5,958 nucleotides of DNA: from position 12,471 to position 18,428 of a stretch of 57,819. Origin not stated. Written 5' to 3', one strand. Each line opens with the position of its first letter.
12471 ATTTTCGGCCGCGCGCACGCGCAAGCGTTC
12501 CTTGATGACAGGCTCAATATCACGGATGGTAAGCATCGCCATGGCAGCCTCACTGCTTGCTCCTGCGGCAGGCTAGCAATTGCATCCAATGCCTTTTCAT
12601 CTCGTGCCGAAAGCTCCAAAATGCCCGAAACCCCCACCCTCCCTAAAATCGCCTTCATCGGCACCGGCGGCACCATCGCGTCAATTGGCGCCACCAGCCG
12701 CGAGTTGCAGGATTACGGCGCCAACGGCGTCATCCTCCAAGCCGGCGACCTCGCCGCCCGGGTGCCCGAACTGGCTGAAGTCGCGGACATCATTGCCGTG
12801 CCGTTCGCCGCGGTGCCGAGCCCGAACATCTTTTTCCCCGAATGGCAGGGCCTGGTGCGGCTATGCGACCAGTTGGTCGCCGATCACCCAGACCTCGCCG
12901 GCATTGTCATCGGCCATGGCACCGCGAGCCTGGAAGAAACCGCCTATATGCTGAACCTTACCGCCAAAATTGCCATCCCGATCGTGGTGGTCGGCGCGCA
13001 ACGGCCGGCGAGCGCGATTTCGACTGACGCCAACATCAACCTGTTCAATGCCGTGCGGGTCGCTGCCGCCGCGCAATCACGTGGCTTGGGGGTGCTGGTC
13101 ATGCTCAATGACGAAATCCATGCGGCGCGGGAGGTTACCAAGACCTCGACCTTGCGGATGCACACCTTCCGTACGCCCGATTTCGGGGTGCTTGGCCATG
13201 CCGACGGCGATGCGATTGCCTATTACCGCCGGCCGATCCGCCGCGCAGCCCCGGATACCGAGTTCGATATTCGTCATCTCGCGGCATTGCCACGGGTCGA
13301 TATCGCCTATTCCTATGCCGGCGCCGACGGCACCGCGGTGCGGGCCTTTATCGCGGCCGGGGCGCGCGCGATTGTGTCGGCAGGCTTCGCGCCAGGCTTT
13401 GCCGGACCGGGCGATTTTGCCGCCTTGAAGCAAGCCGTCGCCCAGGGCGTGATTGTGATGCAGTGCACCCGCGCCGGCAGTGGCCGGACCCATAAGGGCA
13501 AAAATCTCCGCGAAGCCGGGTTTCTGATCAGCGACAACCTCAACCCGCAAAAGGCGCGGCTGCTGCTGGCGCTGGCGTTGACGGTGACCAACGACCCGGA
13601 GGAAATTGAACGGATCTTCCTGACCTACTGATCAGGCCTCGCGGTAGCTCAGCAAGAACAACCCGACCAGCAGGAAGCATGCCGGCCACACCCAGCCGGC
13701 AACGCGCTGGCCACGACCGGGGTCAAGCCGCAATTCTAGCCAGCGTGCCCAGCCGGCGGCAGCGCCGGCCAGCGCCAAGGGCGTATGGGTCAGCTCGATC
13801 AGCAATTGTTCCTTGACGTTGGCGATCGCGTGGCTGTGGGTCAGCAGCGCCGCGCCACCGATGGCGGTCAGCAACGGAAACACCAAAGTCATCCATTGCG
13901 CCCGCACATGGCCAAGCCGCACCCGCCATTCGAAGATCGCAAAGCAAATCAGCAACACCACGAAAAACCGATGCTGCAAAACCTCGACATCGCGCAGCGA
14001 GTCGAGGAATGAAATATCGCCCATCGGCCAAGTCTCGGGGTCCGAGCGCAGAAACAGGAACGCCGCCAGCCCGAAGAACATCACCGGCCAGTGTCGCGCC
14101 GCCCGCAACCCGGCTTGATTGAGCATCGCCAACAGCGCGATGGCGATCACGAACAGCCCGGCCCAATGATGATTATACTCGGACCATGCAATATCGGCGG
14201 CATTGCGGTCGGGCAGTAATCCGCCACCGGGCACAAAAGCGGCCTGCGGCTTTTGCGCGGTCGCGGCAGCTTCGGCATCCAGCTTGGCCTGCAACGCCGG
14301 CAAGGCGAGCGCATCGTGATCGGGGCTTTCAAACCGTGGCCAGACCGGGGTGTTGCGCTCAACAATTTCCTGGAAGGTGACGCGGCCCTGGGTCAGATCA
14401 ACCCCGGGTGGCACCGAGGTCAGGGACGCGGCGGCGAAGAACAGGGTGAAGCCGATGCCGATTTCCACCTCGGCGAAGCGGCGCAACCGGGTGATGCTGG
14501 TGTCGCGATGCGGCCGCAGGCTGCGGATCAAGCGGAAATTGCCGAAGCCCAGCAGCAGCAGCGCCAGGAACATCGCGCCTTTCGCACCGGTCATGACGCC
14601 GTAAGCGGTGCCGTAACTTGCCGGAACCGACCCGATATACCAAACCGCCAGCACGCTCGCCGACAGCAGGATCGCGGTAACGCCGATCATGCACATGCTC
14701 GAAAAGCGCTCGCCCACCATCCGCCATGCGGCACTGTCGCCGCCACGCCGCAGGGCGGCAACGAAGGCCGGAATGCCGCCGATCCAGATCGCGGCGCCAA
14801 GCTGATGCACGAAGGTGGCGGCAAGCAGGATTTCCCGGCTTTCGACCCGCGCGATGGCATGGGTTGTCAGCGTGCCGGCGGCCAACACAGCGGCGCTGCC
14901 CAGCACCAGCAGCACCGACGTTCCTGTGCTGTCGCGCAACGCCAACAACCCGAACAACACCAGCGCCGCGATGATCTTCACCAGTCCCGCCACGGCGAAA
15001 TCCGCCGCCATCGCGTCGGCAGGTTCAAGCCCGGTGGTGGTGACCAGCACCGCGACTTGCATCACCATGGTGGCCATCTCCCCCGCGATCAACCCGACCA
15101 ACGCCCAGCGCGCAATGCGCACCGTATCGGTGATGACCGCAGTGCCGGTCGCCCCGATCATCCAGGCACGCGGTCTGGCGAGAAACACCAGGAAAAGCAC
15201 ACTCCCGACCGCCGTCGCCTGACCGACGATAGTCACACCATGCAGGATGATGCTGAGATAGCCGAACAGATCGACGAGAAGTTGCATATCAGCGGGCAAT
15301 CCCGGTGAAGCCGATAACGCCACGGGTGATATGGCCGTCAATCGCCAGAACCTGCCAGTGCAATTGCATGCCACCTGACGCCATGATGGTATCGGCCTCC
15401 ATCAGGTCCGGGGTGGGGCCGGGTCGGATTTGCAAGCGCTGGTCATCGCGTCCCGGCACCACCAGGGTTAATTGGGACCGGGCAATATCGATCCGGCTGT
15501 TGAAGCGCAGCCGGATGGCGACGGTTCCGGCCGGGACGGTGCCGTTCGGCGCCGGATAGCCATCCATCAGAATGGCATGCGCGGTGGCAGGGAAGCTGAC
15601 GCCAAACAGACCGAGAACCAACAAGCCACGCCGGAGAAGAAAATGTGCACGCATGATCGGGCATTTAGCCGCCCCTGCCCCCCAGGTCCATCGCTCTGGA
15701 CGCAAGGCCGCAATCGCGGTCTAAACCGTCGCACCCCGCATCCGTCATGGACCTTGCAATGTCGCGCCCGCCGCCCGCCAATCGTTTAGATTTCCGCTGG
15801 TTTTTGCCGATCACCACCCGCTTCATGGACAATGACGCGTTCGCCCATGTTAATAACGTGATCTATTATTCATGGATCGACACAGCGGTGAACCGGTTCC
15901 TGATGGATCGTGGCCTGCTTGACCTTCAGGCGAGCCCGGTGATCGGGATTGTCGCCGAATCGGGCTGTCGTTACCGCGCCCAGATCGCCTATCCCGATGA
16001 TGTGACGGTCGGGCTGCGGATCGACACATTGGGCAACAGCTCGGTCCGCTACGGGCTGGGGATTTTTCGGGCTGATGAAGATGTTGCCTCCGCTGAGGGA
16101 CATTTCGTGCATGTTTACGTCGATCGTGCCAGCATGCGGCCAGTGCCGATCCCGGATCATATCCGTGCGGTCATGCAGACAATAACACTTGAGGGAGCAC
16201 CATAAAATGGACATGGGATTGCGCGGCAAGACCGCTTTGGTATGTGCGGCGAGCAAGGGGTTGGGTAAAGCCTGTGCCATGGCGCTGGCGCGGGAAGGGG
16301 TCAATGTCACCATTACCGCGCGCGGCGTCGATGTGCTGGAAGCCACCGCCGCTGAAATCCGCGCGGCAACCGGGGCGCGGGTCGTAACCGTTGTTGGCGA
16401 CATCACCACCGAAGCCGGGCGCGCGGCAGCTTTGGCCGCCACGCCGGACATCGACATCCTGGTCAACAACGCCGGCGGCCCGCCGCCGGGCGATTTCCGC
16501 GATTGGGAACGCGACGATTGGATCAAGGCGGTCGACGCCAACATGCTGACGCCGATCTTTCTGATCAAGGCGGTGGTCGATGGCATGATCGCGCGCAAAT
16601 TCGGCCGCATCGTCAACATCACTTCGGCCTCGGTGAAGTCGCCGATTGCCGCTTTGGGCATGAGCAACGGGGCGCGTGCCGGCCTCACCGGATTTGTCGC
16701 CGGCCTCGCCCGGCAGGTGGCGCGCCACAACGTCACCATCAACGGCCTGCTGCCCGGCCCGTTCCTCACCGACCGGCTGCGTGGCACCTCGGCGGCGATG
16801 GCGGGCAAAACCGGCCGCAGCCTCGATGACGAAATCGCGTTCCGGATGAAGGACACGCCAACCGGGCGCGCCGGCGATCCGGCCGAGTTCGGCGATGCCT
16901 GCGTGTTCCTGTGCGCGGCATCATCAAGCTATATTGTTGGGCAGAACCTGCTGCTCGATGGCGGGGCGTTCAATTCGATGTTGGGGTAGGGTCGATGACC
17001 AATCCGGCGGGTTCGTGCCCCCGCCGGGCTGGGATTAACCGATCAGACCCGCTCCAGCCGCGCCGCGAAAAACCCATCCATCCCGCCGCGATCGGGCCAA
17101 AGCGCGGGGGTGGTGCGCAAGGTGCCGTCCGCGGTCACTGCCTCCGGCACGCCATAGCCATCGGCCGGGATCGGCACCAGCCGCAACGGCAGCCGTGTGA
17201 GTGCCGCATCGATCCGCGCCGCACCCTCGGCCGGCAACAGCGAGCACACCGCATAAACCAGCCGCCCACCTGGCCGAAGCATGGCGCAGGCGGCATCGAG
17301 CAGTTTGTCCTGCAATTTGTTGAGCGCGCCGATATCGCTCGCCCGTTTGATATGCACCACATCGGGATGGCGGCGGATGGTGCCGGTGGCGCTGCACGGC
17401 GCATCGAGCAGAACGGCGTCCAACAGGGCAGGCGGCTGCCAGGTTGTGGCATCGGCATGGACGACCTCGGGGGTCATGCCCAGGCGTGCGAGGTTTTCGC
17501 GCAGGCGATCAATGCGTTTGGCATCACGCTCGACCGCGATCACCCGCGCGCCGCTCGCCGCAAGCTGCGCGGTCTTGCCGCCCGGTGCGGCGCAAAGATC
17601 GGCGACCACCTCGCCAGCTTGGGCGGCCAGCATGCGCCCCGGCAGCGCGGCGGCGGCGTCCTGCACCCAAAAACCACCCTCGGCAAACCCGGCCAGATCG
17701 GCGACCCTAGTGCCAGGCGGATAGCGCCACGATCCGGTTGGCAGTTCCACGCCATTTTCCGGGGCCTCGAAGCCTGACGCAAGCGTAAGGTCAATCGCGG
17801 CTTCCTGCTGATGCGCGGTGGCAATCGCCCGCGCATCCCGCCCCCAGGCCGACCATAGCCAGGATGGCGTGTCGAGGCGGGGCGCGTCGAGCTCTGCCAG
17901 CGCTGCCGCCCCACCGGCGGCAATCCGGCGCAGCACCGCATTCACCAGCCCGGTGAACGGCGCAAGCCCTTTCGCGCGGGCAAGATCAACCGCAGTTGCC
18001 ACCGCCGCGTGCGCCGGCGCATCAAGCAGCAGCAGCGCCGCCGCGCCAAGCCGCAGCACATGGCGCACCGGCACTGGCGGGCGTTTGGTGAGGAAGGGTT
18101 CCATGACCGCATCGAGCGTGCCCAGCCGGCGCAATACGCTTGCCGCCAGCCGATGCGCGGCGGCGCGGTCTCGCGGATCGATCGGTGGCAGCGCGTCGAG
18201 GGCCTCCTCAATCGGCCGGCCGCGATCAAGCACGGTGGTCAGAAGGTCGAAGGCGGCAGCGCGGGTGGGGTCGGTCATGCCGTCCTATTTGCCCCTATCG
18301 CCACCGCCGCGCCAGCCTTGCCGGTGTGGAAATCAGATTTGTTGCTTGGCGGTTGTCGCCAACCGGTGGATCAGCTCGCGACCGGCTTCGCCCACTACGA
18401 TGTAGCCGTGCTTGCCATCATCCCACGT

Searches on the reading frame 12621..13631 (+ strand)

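Call 9: search_protein_families(library=pfam, proteins=[window:12621-13631:+], max_evalue=0.001)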
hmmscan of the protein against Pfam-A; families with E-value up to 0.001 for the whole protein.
window:12621-13631:+ (336 aa): 2 families
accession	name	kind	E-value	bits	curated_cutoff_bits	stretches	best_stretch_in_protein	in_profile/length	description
PF00710.25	Asparaginase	-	3.6e-50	170.6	22.5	1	9-206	1-192/193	Asparaginase, N-terminal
PF17763.6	Asparaginase_C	-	9.3e-30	103.4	34.6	1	225-333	1-114/114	Glutaminase/Asparaginase C-terminal domain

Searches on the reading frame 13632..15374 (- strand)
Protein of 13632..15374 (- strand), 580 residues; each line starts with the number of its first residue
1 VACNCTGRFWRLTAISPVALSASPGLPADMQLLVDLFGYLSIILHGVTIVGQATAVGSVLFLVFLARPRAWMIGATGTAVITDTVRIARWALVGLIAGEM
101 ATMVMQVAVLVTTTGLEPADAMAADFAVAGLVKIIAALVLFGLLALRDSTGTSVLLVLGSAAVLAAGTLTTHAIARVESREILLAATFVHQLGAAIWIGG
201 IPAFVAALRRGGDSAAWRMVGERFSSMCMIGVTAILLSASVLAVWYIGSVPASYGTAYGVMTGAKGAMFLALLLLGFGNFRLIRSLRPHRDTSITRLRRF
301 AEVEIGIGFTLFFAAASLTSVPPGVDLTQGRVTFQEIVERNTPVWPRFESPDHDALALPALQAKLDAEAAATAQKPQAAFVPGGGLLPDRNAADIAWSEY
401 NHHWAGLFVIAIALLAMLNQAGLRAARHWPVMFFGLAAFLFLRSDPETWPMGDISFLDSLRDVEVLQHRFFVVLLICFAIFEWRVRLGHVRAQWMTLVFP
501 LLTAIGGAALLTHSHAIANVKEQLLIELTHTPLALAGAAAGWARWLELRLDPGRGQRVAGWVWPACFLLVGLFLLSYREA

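Call 9: search_protein_families(library=pfam, proteins=[window:13632-15374:-], max_evalue=0.001)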
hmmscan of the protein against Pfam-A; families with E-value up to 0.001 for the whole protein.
window:13632-15374:- (580 aa): 1 family
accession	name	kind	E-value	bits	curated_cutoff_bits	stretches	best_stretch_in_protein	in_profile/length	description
PF05425.18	CopD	-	5e-17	62.6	32.1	1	220-318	3-105/105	Copper resistance protein D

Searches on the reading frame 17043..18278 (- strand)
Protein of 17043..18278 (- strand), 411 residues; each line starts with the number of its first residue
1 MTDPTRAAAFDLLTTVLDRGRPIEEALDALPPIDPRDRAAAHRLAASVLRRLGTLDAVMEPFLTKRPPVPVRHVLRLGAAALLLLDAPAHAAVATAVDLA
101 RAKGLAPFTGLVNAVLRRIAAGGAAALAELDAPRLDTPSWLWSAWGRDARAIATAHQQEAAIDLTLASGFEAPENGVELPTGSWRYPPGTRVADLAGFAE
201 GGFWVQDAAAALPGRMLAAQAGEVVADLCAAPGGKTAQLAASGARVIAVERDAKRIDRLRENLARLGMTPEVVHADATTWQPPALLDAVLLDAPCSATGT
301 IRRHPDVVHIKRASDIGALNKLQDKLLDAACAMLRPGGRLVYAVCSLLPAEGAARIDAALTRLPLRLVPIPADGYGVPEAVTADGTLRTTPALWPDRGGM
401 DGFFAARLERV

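Call 9: search_protein_families(library=pfam, proteins=[window:17043-18278:-], max_evalue=0.001)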
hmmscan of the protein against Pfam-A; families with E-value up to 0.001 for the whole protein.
window:17043-18278:- (411 aa): 3 families
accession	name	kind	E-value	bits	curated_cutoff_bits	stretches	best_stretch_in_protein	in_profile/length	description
PF01189.24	Methyltr_RsmB-F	-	1.3e-47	162.5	27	1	216-408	3-198/199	16S rRNA methyltransferase RsmB/F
PF01029.23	NusB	-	2.7e-21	76.8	23.1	1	5-120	3-132/133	NusB family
PF13649.12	Methyltransf_25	-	1.7e-06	29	27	1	225-291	1-70/97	Methyltransferase domain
